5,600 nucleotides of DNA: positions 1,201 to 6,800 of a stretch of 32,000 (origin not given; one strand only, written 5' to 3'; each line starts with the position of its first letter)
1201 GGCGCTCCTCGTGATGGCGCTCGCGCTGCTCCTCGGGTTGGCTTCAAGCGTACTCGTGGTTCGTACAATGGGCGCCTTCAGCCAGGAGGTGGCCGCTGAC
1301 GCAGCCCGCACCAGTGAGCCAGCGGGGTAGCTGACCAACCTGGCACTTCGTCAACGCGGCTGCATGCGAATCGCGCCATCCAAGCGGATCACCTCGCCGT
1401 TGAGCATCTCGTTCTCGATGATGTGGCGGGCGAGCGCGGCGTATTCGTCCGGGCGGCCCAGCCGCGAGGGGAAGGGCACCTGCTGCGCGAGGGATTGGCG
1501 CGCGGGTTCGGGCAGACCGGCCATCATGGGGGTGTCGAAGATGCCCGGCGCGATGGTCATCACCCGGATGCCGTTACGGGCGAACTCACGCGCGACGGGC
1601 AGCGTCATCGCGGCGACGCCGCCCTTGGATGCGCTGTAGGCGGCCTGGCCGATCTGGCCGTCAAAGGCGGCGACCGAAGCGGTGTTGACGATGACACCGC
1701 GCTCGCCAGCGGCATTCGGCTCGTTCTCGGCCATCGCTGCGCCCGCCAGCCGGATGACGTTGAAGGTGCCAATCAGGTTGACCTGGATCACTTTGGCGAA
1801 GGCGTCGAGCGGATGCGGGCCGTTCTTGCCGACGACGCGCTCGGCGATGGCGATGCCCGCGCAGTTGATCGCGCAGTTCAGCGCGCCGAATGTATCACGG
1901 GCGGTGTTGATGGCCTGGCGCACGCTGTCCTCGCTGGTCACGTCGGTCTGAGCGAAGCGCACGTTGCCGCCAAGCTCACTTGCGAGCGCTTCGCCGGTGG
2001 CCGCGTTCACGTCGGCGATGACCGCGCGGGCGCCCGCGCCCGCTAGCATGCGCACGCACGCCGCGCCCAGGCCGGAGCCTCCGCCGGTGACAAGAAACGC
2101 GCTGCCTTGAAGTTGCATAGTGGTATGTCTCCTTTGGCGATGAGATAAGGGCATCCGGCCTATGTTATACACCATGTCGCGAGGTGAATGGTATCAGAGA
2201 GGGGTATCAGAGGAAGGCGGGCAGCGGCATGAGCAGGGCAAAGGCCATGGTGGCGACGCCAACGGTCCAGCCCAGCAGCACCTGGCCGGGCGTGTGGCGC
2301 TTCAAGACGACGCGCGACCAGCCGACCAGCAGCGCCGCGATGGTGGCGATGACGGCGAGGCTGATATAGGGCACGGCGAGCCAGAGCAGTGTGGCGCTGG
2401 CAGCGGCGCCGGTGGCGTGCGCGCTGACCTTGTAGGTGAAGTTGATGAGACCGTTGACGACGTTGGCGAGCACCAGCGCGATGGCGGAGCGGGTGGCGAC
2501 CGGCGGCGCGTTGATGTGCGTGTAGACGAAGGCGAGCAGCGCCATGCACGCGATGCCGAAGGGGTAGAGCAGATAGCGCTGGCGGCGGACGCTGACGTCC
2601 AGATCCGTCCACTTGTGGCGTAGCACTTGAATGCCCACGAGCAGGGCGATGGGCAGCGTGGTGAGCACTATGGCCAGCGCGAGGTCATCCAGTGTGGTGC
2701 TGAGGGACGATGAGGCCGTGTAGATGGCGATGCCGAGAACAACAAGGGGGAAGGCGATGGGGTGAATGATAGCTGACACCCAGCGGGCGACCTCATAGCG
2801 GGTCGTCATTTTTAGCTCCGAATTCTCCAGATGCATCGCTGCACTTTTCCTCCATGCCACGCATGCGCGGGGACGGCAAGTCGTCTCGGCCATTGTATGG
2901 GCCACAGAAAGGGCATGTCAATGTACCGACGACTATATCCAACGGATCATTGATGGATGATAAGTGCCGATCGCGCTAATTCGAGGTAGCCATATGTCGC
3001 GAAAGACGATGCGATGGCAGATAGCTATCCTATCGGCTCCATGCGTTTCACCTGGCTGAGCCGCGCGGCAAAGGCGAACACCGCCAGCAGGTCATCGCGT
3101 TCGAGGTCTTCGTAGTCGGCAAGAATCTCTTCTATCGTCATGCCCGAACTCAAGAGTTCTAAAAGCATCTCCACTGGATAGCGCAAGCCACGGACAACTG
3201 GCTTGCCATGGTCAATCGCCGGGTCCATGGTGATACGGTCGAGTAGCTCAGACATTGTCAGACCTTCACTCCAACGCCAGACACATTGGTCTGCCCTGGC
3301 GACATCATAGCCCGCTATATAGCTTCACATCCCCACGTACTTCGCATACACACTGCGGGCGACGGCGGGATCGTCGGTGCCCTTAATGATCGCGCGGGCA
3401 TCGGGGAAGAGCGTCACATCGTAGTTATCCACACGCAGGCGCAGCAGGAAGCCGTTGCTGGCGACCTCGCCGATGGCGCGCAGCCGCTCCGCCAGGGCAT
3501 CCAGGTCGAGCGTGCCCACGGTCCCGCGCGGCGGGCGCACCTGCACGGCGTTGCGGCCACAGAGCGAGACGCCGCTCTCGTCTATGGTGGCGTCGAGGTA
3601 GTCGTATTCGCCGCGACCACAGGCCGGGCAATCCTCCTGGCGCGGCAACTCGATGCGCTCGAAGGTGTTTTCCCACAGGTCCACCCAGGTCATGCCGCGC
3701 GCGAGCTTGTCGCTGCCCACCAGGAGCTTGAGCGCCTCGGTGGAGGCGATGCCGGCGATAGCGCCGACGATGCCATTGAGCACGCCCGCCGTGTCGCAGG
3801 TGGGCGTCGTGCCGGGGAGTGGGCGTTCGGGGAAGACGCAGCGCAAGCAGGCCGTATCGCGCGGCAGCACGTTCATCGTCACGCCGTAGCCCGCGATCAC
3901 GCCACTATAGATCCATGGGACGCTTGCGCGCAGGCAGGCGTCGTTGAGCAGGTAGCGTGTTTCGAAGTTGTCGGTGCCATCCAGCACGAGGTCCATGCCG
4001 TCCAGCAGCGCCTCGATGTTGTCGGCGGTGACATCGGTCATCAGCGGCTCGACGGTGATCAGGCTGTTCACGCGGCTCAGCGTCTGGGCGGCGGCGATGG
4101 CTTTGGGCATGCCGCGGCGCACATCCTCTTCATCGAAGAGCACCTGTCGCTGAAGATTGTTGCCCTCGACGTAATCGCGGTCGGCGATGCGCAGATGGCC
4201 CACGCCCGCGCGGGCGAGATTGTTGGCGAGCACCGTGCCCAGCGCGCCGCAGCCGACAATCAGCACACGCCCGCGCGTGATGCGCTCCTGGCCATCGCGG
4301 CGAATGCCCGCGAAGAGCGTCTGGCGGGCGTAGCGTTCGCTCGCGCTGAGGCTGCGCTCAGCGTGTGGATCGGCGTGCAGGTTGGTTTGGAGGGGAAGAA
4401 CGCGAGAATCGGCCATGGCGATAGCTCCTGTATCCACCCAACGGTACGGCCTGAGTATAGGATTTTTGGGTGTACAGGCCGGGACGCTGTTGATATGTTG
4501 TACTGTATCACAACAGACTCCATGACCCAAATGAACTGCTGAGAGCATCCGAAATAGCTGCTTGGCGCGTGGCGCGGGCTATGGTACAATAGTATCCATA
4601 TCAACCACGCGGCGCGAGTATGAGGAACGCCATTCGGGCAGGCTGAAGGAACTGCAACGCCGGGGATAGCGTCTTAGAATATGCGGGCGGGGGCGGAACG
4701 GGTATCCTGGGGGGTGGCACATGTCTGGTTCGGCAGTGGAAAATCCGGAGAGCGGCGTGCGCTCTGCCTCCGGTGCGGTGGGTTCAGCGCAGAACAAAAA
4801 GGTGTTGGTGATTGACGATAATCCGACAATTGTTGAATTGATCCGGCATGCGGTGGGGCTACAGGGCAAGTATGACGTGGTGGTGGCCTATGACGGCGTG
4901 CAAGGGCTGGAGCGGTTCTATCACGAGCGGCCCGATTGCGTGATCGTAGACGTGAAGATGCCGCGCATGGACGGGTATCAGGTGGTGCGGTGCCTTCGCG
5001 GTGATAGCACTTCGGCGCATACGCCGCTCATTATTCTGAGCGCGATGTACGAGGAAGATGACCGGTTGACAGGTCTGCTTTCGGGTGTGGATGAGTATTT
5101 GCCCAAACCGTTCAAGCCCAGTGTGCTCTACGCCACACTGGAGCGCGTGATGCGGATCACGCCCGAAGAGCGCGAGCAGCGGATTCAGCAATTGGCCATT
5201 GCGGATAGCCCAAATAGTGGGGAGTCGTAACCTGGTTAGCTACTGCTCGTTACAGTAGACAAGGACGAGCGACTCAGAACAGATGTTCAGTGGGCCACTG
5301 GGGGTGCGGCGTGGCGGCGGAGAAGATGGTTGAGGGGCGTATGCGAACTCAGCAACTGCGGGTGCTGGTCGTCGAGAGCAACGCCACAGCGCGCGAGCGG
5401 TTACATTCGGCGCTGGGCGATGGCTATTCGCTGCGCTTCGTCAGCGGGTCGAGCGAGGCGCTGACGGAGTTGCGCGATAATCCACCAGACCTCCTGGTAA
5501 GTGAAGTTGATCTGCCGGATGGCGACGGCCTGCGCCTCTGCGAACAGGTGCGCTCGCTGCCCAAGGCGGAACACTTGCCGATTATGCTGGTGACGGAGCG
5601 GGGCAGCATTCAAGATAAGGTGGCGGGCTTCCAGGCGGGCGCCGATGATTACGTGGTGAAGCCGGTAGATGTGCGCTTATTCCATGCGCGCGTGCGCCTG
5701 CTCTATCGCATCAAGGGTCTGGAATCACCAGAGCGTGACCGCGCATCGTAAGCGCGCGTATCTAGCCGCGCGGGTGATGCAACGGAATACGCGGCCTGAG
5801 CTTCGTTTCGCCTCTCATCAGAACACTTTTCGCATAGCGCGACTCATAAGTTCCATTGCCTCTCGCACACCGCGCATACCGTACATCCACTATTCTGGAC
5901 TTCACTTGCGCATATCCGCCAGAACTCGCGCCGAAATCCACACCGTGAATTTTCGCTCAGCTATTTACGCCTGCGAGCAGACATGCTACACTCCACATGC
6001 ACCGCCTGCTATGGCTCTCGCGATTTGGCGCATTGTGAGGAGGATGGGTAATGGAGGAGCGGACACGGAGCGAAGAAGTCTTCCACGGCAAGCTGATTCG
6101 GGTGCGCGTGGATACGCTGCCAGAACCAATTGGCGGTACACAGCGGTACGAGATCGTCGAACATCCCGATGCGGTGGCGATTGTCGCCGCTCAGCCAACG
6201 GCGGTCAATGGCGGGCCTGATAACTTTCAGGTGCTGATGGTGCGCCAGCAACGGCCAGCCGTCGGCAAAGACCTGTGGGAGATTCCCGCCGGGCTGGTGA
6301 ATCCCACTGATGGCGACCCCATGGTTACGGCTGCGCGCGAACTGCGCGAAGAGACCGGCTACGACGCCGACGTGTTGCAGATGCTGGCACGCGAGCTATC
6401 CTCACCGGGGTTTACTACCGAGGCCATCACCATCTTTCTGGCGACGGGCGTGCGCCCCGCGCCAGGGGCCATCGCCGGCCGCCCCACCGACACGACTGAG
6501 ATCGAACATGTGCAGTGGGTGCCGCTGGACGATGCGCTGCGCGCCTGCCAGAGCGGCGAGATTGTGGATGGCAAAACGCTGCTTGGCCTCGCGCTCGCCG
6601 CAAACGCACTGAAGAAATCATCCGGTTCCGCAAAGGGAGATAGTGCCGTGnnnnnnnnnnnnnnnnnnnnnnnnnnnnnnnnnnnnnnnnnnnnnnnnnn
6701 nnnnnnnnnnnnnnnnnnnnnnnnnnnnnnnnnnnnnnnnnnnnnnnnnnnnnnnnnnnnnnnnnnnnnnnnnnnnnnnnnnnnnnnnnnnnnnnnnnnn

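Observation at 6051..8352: Nudix hydrolase fused to an unassigned 4-TM module, followed by a free-standing paralog of that module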

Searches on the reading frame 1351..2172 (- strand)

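Call 10: search_protein_families(library=pfam, proteins=[window:1351-2172:-], max_evalue=0.001)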
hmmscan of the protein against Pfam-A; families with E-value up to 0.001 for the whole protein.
window:1351-2172:- (273 aa): 3 families
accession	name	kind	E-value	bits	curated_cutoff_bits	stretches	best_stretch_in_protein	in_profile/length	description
PF00106.31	adh_short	-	3e-46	157.8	26.6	1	26-220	3-190/195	short chain dehydrogenase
PF13561.12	adh_short_C2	-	5e-40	138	27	1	33-266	6-233/236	Enoyl-(Acyl carrier protein) reductase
PF08659.16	KR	-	3.2e-11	43.9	22.6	1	25-211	2-177/180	KR domain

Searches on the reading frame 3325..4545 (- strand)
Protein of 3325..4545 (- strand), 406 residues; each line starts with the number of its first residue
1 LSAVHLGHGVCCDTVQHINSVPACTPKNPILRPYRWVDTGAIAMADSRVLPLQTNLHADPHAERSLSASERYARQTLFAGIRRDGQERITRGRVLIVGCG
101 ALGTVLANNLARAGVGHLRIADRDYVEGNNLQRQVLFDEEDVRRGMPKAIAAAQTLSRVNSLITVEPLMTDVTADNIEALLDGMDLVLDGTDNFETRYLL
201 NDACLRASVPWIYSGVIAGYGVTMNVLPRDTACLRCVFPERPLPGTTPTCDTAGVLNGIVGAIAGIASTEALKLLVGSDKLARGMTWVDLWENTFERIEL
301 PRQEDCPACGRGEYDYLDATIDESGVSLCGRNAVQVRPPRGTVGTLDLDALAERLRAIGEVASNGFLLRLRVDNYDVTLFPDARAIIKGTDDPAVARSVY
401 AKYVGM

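Call 10: search_protein_families(library=pfam, proteins=[window:3325-4545:-], max_evalue=0.001)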
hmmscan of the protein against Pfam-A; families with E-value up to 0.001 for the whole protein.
window:3325-4545:- (406 aa): 1 family
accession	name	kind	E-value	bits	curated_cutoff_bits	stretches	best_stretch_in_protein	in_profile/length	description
PF00899.27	ThiF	-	1.5e-72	244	28.1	1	72-308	1-238/238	ThiF family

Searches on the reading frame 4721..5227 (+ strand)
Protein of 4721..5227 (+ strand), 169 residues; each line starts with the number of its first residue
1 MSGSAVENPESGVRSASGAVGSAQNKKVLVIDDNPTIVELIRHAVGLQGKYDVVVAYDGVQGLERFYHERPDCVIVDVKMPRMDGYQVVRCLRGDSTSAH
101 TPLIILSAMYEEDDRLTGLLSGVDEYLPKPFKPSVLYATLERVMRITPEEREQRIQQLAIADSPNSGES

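Call 10: search_protein_families(library=pfam, proteins=[window:4721-5227:+], max_evalue=0.001)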
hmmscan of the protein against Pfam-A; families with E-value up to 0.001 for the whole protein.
window:4721-5227:+ (169 aa): 1 family
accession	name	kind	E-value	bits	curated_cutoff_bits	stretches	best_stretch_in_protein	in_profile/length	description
PF00072.30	Response_reg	-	5.3e-25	88.2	30.2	1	28-140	1-110/111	Response regulator receiver domain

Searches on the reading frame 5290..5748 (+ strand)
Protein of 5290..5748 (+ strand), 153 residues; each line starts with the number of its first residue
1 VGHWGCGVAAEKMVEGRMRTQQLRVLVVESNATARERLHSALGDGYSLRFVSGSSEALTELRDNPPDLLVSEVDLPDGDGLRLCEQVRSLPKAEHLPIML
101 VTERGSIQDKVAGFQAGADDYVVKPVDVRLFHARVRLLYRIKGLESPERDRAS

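Call 10: search_protein_families(library=pfam, proteins=[window:5290-5748:+], max_evalue=0.001)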
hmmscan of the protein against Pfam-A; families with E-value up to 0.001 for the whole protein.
window:5290-5748:+ (153 aa): 1 family
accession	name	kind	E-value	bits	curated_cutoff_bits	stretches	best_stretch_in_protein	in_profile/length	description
PF00072.30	Response_reg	-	4.3e-21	75.6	30.2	1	25-135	1-110/111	Response regulator receiver domain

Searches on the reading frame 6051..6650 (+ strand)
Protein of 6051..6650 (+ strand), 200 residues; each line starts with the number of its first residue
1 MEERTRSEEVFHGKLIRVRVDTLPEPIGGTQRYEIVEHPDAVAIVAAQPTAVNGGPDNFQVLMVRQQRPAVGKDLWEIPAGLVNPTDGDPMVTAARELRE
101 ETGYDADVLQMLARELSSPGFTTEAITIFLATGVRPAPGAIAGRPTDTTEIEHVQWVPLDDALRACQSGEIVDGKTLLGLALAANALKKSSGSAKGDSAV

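Call 46: search_solved_structures(query=window:6051-6650:+, max_evalue=0.00001, show_alignments=1)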
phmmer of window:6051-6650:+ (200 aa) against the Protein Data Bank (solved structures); distinct sequences matched with E-value up to 0.00001: 26.
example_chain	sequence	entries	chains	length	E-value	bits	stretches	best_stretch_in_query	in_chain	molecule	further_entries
8wv3_A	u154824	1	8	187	2e-26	96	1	3-181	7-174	ADP-ribose pyrophosphatase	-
9jax_E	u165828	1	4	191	2.1e-26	95.9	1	3-181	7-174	ADP-ribose pyrophosphatase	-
8zr8_A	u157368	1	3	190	3.1e-26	95.4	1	3-180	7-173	Methanol dehydrogenase activator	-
1mk1_A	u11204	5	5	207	5.6e-26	94.5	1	6-186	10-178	ADPR pyrophosphatase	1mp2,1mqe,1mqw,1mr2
5i8u_G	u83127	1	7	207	6.9e-26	94.2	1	6-186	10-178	ADP-ribose pyrophosphatase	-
1v8i_A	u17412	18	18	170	7.1e-20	74.6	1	31-176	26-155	ADP-ribose pyrophosphatase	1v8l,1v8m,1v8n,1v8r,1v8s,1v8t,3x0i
1v8u_A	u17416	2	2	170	1.9e-19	73.3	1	31-176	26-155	ADP-ribose pyrophosphatase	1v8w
1v8v_A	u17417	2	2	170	1.9e-19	73.3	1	31-176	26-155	ADP-ribose pyrophosphatase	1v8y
5c7q_A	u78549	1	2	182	2.9e-13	53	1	2-180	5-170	NudF protein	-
5c7t_A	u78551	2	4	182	3.9e-13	52.6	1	2-179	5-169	NudF protein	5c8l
2yvm_A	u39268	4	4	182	2e-10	43.8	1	59-189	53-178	MutT/nudix family protein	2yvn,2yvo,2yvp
9q0n_E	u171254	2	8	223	8.9e-10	41.7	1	8-135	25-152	ADP-sugar pyrophosphatase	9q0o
3aca_A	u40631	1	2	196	1.1e-09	41.4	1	8-132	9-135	ADP-sugar pyrophosphatase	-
3ac9_A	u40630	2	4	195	1.1e-09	41.4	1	8-132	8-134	ADP-sugar pyrophosphatase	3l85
9q0m_E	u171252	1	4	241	1.1e-09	41.4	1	8-135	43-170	ADP-sugar pyrophosphatase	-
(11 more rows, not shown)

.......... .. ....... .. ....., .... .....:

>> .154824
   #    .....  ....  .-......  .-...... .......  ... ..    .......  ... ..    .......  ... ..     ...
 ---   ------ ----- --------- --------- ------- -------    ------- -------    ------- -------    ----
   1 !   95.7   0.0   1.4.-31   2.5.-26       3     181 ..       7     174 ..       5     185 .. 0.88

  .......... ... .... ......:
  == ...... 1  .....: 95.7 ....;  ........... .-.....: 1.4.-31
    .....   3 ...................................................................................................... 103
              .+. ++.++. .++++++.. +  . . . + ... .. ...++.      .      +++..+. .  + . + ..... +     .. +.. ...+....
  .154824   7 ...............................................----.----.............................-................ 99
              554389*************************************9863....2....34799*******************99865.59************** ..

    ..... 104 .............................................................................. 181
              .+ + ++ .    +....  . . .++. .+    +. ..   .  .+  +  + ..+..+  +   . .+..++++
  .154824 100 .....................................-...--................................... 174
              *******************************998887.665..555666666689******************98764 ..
